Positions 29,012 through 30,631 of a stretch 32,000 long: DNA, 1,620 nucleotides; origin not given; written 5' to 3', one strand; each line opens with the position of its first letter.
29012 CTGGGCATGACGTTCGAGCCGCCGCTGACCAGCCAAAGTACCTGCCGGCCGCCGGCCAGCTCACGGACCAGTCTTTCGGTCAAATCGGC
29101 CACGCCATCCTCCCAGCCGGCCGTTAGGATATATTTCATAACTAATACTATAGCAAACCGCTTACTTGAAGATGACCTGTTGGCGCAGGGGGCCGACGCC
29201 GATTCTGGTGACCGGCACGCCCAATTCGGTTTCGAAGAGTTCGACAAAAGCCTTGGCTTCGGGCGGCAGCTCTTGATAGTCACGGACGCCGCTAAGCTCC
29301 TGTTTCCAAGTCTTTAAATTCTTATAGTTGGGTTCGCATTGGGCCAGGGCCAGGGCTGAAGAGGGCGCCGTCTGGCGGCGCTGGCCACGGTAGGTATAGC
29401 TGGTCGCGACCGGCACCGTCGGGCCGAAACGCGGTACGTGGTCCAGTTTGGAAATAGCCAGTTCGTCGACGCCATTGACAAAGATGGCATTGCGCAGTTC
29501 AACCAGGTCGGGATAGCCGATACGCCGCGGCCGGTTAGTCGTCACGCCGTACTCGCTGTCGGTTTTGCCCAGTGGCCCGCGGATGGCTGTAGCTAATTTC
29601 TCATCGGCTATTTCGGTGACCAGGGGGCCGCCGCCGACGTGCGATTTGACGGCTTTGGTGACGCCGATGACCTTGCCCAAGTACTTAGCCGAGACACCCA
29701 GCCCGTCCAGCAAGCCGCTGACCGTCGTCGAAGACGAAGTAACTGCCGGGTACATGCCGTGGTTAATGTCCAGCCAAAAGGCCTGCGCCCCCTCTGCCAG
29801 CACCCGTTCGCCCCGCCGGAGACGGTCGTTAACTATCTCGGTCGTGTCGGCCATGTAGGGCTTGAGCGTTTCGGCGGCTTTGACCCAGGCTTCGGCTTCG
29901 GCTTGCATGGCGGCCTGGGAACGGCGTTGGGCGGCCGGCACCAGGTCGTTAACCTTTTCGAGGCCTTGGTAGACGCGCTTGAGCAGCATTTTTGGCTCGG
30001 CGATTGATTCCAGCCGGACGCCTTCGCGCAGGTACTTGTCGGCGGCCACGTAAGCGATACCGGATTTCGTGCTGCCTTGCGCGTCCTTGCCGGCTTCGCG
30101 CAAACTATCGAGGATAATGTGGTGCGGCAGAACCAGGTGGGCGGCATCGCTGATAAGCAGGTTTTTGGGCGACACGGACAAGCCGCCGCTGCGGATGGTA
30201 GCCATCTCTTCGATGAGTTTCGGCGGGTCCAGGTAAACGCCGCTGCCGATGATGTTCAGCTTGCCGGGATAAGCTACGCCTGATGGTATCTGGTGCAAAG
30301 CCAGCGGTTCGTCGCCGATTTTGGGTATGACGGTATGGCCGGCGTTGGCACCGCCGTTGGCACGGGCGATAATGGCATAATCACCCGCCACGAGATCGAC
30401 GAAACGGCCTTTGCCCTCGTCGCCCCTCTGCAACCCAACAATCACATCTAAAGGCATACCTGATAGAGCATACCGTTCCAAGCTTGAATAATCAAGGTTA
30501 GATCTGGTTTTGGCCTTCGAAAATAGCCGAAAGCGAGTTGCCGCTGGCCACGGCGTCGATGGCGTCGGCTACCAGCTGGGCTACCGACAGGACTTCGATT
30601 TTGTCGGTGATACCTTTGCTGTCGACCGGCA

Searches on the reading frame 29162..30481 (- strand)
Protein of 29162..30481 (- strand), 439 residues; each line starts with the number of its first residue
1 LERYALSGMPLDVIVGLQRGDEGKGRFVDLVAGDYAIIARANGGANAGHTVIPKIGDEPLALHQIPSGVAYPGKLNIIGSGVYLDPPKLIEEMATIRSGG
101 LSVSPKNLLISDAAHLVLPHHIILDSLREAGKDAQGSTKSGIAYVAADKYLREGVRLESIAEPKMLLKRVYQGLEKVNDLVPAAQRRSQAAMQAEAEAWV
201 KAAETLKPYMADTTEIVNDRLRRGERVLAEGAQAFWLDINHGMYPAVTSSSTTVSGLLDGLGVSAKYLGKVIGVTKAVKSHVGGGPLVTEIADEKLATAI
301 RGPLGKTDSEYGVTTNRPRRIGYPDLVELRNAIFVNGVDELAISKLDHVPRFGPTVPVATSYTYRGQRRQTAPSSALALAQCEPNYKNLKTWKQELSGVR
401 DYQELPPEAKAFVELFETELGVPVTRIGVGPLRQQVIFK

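Call 63: search_protein_families(library=pfam, proteins=[window:29162-30481:-], max_evalue=0.00001)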
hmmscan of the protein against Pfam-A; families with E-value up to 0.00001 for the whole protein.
window:29162-30481:- (439 aa): 1 family
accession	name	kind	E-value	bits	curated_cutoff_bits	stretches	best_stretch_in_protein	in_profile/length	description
PF00709.27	Adenylsucc_synt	-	9.4e-130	433.5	27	1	13-437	1-416/416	Adenylosuccinate synthetase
